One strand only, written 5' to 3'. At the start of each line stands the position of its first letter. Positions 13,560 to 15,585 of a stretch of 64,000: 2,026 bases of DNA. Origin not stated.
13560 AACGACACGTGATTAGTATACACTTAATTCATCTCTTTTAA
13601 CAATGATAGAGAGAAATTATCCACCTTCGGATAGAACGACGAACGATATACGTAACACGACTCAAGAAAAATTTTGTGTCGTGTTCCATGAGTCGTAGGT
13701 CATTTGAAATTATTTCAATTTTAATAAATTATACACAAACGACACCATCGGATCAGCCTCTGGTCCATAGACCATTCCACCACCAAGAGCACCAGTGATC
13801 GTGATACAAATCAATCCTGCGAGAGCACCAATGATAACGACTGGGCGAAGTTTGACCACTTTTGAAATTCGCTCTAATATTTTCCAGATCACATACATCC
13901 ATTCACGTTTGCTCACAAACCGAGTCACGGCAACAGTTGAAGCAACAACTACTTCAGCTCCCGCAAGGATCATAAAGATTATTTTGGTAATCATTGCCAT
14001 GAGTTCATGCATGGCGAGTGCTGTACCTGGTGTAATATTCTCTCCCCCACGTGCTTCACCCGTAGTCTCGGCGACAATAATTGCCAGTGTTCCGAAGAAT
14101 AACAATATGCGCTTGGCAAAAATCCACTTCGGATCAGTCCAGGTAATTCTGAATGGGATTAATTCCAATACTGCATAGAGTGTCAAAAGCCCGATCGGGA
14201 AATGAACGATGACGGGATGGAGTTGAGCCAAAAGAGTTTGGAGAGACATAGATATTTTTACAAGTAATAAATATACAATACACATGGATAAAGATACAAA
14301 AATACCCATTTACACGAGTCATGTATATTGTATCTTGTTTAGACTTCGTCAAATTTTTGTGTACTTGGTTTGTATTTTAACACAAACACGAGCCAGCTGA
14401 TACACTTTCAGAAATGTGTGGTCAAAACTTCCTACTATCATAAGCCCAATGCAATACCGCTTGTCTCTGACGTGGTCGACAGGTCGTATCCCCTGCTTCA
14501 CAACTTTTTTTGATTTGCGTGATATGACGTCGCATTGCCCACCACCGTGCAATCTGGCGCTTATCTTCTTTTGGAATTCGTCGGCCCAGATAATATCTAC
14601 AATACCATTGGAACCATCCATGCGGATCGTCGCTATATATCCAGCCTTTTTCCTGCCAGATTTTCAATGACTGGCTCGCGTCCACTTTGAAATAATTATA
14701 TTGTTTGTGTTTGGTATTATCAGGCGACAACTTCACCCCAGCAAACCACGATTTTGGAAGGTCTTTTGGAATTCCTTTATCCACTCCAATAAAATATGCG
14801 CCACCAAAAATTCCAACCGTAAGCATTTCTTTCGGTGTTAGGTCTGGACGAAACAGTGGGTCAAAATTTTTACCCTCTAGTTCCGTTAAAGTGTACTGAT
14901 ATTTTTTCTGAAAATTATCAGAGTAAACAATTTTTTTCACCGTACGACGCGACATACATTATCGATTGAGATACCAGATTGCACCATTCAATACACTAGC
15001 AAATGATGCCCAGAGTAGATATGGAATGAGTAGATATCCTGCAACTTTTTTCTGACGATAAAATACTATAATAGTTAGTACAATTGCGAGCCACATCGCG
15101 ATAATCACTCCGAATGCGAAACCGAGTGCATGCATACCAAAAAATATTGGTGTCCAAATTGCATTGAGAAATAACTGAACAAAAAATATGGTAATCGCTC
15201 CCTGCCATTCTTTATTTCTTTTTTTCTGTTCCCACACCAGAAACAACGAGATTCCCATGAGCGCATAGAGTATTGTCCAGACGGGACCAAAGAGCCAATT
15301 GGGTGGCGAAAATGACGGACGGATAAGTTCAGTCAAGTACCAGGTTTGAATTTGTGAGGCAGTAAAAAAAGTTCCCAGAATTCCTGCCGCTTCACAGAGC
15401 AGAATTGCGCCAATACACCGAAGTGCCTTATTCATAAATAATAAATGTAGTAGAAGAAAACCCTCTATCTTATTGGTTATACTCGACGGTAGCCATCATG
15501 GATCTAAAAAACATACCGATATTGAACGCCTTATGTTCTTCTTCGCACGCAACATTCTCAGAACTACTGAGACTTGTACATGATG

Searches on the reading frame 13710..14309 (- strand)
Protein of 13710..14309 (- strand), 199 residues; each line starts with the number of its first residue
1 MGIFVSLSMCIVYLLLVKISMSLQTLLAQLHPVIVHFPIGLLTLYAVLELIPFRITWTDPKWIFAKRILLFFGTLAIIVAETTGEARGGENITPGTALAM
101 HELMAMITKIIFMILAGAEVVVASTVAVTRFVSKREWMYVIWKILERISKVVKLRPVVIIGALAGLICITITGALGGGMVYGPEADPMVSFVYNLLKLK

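Call 90: search_protein_families(library=pfam, proteins=[window:13710-14309:-], max_evalue=0.001)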
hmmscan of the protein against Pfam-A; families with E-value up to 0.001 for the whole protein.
window:13710-14309:- (199 aa): 1 family
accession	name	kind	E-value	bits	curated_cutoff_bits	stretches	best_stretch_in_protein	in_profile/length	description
PF09990.14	DUF2231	-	4.3e-05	24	26.4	1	30-181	4-131/139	Predicted membrane protein (DUF2231)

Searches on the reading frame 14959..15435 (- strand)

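Call 90: search_protein_families(library=pfam, proteins=[window:14959-15435:-], max_evalue=0.001)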
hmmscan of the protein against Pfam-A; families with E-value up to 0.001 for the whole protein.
window:14959-15435:- (158 aa): 2 families
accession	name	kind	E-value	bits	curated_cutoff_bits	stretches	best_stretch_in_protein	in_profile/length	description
PF03073.20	TspO_MBR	-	4.3e-50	169.7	24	1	10-154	1-144/145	TspO/MBR family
PF16327.10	CcmF_C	-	0.00054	19.7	28.7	1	46-128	77-158/323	Cytochrome c-type biogenesis protein CcmF C-terminal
